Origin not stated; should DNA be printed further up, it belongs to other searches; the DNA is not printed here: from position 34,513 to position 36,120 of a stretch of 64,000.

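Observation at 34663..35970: TrbL/VirB6-like polytopic membrane protein without any T4SS ATPase in the neighbourhood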

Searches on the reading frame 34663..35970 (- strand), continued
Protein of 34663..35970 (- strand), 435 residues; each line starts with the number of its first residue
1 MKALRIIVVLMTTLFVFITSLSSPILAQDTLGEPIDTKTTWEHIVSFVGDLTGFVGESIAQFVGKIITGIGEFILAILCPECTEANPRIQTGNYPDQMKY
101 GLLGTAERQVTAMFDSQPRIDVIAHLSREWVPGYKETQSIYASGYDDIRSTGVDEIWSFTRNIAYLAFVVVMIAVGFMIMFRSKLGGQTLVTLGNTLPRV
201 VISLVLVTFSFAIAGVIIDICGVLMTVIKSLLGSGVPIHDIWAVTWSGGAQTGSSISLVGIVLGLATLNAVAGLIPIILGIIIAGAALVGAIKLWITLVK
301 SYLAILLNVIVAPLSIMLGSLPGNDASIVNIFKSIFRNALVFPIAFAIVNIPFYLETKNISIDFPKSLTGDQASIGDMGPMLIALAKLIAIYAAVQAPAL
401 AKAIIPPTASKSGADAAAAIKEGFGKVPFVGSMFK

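Call 38: find_encoding_contigs(protein=P0191, flank=10000, max_places=2)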
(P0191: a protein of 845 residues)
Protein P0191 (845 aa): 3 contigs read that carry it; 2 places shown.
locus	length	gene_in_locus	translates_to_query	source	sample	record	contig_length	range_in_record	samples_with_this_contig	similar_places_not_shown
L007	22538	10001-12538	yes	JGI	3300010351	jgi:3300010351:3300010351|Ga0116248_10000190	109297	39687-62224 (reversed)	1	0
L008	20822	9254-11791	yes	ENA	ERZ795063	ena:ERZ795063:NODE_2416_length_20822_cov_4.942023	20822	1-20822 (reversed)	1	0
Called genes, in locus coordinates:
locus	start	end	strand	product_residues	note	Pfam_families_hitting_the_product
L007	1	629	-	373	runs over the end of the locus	PF00712:DNA_pol3_beta, PF02767:DNA_pol3_beta_2, PF02768:DNA_pol3_beta_3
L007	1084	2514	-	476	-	PF01695:IstB_IS21, PF00308:Bac_DnaA, PF08299:Bac_DnaA_C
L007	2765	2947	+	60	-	PF00468:Ribosomal_L34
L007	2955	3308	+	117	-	PF00825:Ribonuclease_P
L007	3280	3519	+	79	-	PF01809:YidD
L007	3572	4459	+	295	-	PF02096:60KD_IMP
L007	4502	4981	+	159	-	PF13083:KH_KhpA-B, PF01424:R3H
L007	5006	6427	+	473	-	PF04932:Wzy_C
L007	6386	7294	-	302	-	PF01699:Na_Ca_ex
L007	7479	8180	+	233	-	-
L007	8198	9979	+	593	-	-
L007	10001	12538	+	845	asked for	-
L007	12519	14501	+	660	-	-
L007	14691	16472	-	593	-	-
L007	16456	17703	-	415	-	PF11104:PilM_2, PF06277:EutA, PF06723:MreB_Mbl (weak), PF14450:FtsA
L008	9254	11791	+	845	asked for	-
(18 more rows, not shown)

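Call 46: find_related_loci(query=A3, collection=genome_contigs, flank=10000)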
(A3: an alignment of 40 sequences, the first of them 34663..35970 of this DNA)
Query A3 (435 aa) in genome_contigs; peptide patterns used: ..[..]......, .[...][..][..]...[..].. (x = any residue, [..] = any of these).
599 stretches matched a pattern (row limit reached: there are more); 566 encode a relative of the query (tblastn E <= 1e-3); the best 80 are kept; 80 distinct loci.
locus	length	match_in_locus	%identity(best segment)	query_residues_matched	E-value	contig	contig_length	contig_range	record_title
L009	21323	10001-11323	65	1-434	2e-169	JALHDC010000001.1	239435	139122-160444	MAG: bacterium isolate 1-no_shock_S1_027 scaffold_53, whole genome shotgun sequence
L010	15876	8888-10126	58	33-435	1e-149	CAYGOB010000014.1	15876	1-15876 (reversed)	MAG TPA_asm: uncultured Candidatus Saccharibacteria bacterium isolate ERP113451_co4_79 genome assembly, contig: NODE_211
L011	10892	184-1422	57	33-435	3e-147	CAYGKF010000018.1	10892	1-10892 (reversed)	MAG TPA_asm: uncultured Candidatus Saccharibacteria bacterium isolate ERP113451_co4_183 genome assembly, contig: NODE_39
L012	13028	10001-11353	54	4-435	7e-143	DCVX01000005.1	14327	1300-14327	MAG TPA_asm: Candidatus Dojkabacteria bacterium UBA2177 UBA2177_contig_5130, whole genome shotgun sequence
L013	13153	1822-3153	52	4-435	3e-124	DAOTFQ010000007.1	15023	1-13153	MAG TPA_asm: Candidatus Dojkabacteria bacterium isolate AMR_MDS_3099 NODE_4783_length_15023_cov_5.501804, whole genome s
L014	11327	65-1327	48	35-435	5e-116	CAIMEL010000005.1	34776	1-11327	uncultured bacterium isolate LaPlata_bin-3090 genome assembly, contig: bin-3090:05/25, whole genome shotgun sequence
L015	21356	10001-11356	45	1-435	2e-112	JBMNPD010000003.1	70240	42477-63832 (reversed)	MAG: Candidatus Dojkabacteria bacterium isolate SBF912SR1HQ0033 scaffold_516_c1, whole genome shotgun sequence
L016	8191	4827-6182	44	1-435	3e-111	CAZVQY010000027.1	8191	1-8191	MAG TPA_asm: uncultured Candidatus Saccharibacteria bacterium isolate SRP192927_co5_224 genome assembly, contig: NODE_16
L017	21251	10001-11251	46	35-435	1e-110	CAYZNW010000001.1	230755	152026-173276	MAG TPA_asm: uncultured Candidatus Saccharibacteria bacterium isolate binchicken_co117_292 genome assembly, contig: NODE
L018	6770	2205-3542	46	1-435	4e-108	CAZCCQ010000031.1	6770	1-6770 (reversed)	MAG TPA_asm: uncultured Candidatus Saccharibacteria bacterium isolate binchicken_co204_57 genome assembly, contig: NODE_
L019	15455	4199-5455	45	35-435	9e-107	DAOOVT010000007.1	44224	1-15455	MAG TPA_asm: Candidatus Dojkabacteria bacterium isolate AMR_MDS_2434 NODE_541_length_44224_cov_24.794924, whole genome s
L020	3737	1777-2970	48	46-433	4e-106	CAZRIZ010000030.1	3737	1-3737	MAG TPA_asm: uncultured Candidatus Saccharibacteria bacterium isolate SRP294416_co3_712 genome assembly, contig: NODE_66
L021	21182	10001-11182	48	56-435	6e-105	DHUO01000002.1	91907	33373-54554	MAG TPA_asm: Candidatus Dojkabacteria bacterium UBA5232 UBA5232_contig_5010, whole genome shotgun sequence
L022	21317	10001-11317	43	1-434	3e-101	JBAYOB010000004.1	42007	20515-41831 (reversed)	MAG: Candidatus Dojkabacteria bacterium isolate SO_2016_LW2_102 scaffold01481_LW138R_2016, whole genome shotgun sequence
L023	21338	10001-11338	43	1-435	4e-101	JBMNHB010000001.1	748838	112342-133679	MAG: Candidatus Dojkabacteria bacterium isolate SBF912LR0HQ0189 contig_24471, whole genome shotgun sequence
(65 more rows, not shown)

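Call 50: search_dna_similar(query=window:34663-35970:-, collection=plasmids, mode=protein, max_evalue=1, max_rows=15)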
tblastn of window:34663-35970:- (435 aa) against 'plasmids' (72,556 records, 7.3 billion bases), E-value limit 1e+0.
No match.
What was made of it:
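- Tried and rejected: tblastn of the target against 72,556 plasmids: no match (call 50).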

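Call 51: fold_search(model_id=the predicted structure, library=pdb)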
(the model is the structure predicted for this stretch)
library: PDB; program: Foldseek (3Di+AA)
matches with E <= 10: 189; with E <= 0.001: 0
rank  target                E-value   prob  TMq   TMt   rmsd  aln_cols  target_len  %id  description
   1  8rt9_F                1.2e-01  0.98  0.29  0.39   9.3       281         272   17  Stalk complex full-length structure (TrwJ/VirB5-TrwI/VirB6) from the fully-assembled R388 type IV secretion system det (released 2024-06-19)
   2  7o3v_G                2.8e-01  0.98  0.32  0.46   7.5       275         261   15  Stalk complex structure (TrwJ/VirB5-TrwI/VirB6) from the fully-assembled R388 type IV secretion system determined by c (released 2022-06-22)
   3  7o3v_J                4.9e-01  0.95  0.31  0.45   7.7       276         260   14  Stalk complex structure (TrwJ/VirB5-TrwI/VirB6) from the fully-assembled R388 type IV secretion system determined by c (released 2022-06-22)
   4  7o3v_F                9.6e-01  0.75  0.30  0.42   8.0       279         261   14  Stalk complex structure (TrwJ/VirB5-TrwI/VirB6) from the fully-assembled R388 type IV secretion system determined by c (released 2022-06-22)
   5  7udn_B                1.2e+00  0.41  0.22  0.30  17.0       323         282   10  Crystal structure of designed helical repeat protein RPB_PLP1_R6 in alternative conformation 2 (released 2023-03-22)
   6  5oge_C                1.5e+00  0.06  0.10  0.13  30.1       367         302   11  Crystal structure of a nucleotide sugar transporter (released 2017-11-22)
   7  6xz4_A                1.6e+00  0.08  0.11  0.15  29.5       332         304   13  Crystal structure of TLNRD1 (released 2020-05-27)
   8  7p54_A                1.7e+00  0.09  0.12  0.13  25.6       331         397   14  Cryo-EM structure of human TTYH2 in GDN (released 2021-08-11)
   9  5oge_D                1.7e+00  0.05  0.10  0.13  30.1       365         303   12  Crystal structure of a nucleotide sugar transporter (released 2017-11-22)
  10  3nbz_A                2.0e+00  0.04  0.09  0.06  28.9       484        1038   11  Crystal structure of the HIV-1 Rev NES-CRM1-RanGTP nuclear export complex (crystal I) (released 2010-10-27)
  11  7udm_A                2.4e+00  0.13  0.16  0.21  18.5       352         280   10  Crystal structure of designed helical repeat protein RPB_PLP1_R6 in alternative conformation 1 (with peptide) (released 2023-03-22)
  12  9drl_B                2.5e+00  0.11  0.15  0.16  19.8       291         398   12  Cryo-EM structure of the T33-549 tetrahedral cage (released 2025-08-06)
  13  2bl2_A                2.6e+00  0.10  0.13  0.24  11.6       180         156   12  The membrane rotor of the V-type ATPase from Enterococcus hirae (released 2005-04-05)
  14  7xrr                  2.6e+00  0.06  0.12  0.15  26.4       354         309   14  Crystal structure of the human OX2R bound to the insomnia drug lemborexant. (released 2022-11-23)
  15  4yay                  2.6e+00  0.06  0.12  0.13  26.8       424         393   12  XFEL structure of human Angiotensin Receptor (released 2015-04-22)
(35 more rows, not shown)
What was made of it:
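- In Foldseek against 350,542 chains, ranks 1-4 are all TrwI/VirB6, probability 0.75-0.98 (call 51). TM-scores are below 0.5 (call 51).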

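Call 80: find_related_loci(query=A8, collection=metagenome_contigs, flank=10000)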
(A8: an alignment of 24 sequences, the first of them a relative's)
Query A8 (585 aa) in metagenome_contigs; peptide patterns used: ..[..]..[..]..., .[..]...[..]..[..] (x = any residue, [..] = any of these).
598 stretches matched a pattern (row limit reached: there are more); 277 encode a relative of the query (tblastn E <= 1e-3); the best 80 are kept; 80 distinct loci.
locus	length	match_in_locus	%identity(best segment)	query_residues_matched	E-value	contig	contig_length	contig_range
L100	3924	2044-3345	35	109-573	5e-75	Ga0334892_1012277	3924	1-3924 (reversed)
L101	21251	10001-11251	36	80-500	3e-71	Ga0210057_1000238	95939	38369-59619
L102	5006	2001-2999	41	103-447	4e-70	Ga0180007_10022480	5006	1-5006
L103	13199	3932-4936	41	108-464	9e-70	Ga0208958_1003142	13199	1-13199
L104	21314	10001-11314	38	105-538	2e-69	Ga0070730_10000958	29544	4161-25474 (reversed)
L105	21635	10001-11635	34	2-583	4e-68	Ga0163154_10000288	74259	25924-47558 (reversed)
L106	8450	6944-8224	37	105-533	3e-67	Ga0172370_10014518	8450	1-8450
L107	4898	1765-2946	39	98-500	2e-67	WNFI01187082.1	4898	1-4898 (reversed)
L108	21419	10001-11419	35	109-583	1e-66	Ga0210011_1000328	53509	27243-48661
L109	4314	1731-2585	43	125-438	7e-65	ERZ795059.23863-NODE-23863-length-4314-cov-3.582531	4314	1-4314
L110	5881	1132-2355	36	95-523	6e-65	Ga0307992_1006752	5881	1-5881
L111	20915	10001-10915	43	125-432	2e-64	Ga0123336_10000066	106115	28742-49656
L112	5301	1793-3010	37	43-441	2e-64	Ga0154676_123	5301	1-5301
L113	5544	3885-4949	38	6-382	8e-64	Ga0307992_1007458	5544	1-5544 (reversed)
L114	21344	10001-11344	35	81-529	5e-65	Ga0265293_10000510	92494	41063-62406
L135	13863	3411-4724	30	97-585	7e-55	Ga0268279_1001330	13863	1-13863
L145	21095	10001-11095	36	116-464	4e-49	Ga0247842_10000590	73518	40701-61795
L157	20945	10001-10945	35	101-400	1e-46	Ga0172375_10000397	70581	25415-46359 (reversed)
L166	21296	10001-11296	30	15-438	2e-45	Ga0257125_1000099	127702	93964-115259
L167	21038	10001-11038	33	105-444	5e-45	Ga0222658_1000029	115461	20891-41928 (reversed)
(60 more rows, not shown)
